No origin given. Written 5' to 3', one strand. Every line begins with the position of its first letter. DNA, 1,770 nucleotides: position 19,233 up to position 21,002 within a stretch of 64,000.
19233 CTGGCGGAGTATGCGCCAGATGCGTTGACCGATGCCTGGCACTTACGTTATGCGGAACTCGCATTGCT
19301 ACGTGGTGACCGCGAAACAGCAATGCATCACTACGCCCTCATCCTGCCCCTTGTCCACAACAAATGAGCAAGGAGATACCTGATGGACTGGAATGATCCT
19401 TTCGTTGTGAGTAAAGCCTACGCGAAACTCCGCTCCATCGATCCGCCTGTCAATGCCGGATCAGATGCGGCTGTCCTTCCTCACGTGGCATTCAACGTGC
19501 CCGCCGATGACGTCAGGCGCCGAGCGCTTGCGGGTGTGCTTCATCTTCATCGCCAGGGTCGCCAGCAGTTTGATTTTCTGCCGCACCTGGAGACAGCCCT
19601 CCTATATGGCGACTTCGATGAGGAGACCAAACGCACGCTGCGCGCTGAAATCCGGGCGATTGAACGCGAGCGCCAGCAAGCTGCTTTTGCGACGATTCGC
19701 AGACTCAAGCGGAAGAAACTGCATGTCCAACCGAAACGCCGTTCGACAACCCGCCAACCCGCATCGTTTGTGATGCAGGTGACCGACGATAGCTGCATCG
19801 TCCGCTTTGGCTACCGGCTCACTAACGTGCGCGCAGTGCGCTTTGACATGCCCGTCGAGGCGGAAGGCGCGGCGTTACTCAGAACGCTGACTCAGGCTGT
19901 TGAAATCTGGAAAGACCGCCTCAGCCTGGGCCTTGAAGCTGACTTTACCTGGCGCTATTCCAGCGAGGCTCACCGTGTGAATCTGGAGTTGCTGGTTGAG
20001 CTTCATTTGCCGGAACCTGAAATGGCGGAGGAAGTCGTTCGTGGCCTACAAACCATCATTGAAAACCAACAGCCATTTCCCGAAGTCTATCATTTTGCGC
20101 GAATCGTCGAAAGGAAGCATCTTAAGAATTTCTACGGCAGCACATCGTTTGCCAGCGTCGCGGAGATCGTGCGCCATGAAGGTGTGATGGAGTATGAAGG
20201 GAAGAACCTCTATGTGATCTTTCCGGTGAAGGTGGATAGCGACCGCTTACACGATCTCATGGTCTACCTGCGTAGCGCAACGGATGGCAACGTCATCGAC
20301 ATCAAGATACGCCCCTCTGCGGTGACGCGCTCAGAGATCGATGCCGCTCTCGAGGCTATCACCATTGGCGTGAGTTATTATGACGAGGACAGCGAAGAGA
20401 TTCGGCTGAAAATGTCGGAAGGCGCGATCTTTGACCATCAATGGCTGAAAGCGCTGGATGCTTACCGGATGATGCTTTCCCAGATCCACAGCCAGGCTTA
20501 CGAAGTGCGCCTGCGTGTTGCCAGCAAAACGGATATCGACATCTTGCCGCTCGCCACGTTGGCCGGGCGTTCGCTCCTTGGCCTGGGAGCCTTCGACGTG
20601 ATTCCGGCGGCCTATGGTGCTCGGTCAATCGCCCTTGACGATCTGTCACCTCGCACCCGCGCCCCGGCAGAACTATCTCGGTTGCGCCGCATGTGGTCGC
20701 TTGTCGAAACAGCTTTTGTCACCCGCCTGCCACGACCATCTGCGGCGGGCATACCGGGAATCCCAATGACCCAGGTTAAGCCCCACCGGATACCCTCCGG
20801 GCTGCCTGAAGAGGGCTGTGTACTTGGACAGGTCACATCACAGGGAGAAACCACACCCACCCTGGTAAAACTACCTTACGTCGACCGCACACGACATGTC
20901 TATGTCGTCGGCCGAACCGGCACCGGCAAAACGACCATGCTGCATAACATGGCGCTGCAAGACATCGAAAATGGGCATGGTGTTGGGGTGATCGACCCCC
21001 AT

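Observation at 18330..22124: Hypothetical 345-aa protein plus 913-aa HerA/FtsK-superfamily ATPase with a novel N-terminal domain, in a lower-GC island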

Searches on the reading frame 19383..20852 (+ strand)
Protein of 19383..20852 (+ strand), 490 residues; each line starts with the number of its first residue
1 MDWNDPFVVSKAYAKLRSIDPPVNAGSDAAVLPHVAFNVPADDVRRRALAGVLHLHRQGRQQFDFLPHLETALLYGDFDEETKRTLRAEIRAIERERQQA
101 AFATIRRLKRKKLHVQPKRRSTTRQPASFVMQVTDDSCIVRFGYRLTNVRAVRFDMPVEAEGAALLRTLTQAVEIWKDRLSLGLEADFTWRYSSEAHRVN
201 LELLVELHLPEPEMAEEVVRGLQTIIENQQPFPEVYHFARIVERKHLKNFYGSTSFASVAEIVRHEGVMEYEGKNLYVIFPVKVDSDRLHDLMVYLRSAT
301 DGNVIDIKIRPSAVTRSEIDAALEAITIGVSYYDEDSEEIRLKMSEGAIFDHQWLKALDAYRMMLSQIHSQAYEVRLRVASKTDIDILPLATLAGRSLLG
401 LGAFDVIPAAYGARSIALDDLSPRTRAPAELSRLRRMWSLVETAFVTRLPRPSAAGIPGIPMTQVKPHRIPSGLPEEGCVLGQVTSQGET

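Call 67: predict_structure(alignment_id=A4)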
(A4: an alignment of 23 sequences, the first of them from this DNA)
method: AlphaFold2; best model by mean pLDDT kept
length: 490 residues; sequences in the alignment: 23
mean_pLDDT: 78.1   pTM: 0.65
mean pLDDT of the five models: 78.1, 75.6, 75.5, 74.9, 73.8
residues with pLDDT >= 90: 145; 70-90: 229; 50-70: 57; < 50: 59
segments of 3 or more residues with pLDDT < 50: 22-31, 111-126, 330-349, 466-469, 481-485, 487-490
pLDDT, mean of each block of 10 residues (from residue 1): 69 67 45 66 79 78 84 84 87 87 70 38 53 86 93 84 92 90 89 93 94 88 91 91 84 76 86 78 77 92 93 90 71 39 42 76 89 94 90 91 79 70 79 90 91 90 61 57 45
secondary structure, 60 per line:
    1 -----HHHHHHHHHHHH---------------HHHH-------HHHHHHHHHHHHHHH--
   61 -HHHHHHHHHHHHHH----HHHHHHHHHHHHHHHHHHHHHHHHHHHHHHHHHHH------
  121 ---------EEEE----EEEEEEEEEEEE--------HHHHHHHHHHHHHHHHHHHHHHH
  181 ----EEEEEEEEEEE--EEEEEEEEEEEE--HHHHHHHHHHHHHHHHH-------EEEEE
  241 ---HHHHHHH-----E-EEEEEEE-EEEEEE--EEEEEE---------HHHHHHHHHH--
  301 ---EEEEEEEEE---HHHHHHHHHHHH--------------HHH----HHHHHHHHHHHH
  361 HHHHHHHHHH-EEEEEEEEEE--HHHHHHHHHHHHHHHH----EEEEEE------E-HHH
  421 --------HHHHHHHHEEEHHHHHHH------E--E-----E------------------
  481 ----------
elements in order: H6-17 H33-36 H44-58 H62-75 H80-114 E130-133 E138-149 H158-180 E185-195 E198-209 H212-228 E236-240 H244-250 E258-264 E266-271 E274-279 H289-298 E304-312 H316-327 H349-370 E372-381 H384-399 E404-409 H429-436 E437-439 H440-446

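Call 87: fold_search(model_id=the predicted structure, library=pdb)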
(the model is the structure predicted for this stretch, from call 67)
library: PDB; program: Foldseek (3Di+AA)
matches with E <= 10: 789; with E <= 0.001: 6
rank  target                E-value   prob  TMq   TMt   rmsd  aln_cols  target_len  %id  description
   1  7o41_B                1.5e-04  1.00  0.29  0.23   9.7       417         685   11  Hexameric composite model of the Inner Membrane Complex (IMC) with the Arches from the fully-assembled R388 type IV se (released 2022-06-22)
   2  7o42_A                1.9e-04  1.00  0.28  0.17  11.1       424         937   11  TrwK/VirB4unbound trimer of dimers complex (with Hcp1) from the R388 type IV secretion system determined by cryo-EM. (released 2022-06-22)
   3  8rtb_B                2.4e-04  1.00  0.28  0.23  10.5       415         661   12  Extended inner membrane complex (IMC) protomer structure (TrwM/VirB3-TrwK/VirB4-TrwI/VirB6-TrwG/VirB8-TrwE/VirB10) fro (released 2024-06-19)
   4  8rtd_h                2.6e-04  1.00  0.30  0.31   9.8       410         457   12  Stalk-Arches-IMC structure from the fully-assembled R388 type IV secretion system determined by cryo-EM. (released 2024-06-19)
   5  8rtd_V                2.8e-04  1.00  0.30  0.22   9.9       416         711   12  Stalk-Arches-IMC structure from the fully-assembled R388 type IV secretion system determined by cryo-EM. (released 2024-06-19)
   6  8rtd_P                4.3e-04  0.99  0.29  0.21  10.0       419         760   12  Stalk-Arches-IMC structure from the fully-assembled R388 type IV secretion system determined by cryo-EM. (released 2024-06-19)
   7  7o41_A                2.6e-03  0.95  0.25  0.19  15.8       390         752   12  Hexameric composite model of the Inner Membrane Complex (IMC) with the Arches from the fully-assembled R388 type IV se (released 2022-06-22)
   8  5yi6_D                3.5e-03  0.77  0.15  0.25  14.2       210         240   11  CRISPR associated protein Cas6 (released 2018-09-12)
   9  4c9d_A                1.2e-02  0.54  0.16  0.23  13.3       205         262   12  Cas6 (TTHB231) product complex (released 2013-11-06)
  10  4m08_A                1.8e-02  0.23  0.13  0.20  18.9       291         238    9  Crystal Structure of Mutant Chlorite Dismutase from Candidatus Nitrospira defluvii W145V (released 2014-01-15)
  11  6jqh_A                2.1e-02  0.75  0.15  0.15  10.6       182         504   12  Crystal structure of MaDA (released 2020-04-08)
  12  5a12_A                2.2e-02  0.33  0.14  0.25  19.5       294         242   13  Crystal structure of Chlorite Dismutase from Magnetospirillum sp. in complex with azide (released 2015-09-02)
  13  7kft_C                2.2e-02  0.25  0.16  0.15  14.8       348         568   11  Partial Cas6-RT-Cas1--Cas2 complex (released 2021-03-31)
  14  7kfu_C                2.2e-02  0.25  0.16  0.10  14.8       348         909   11  Cas6-RT-Cas1--Cas2 complex (released 2021-03-31)
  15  4m06_B                2.8e-02  0.28  0.14  0.24  18.6       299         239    9  Crystal Structure of Mutant Chlorite Dismutase from Candidatus Nitrospira defluvii W145F in Complex with Cyanide (released 2014-01-15)
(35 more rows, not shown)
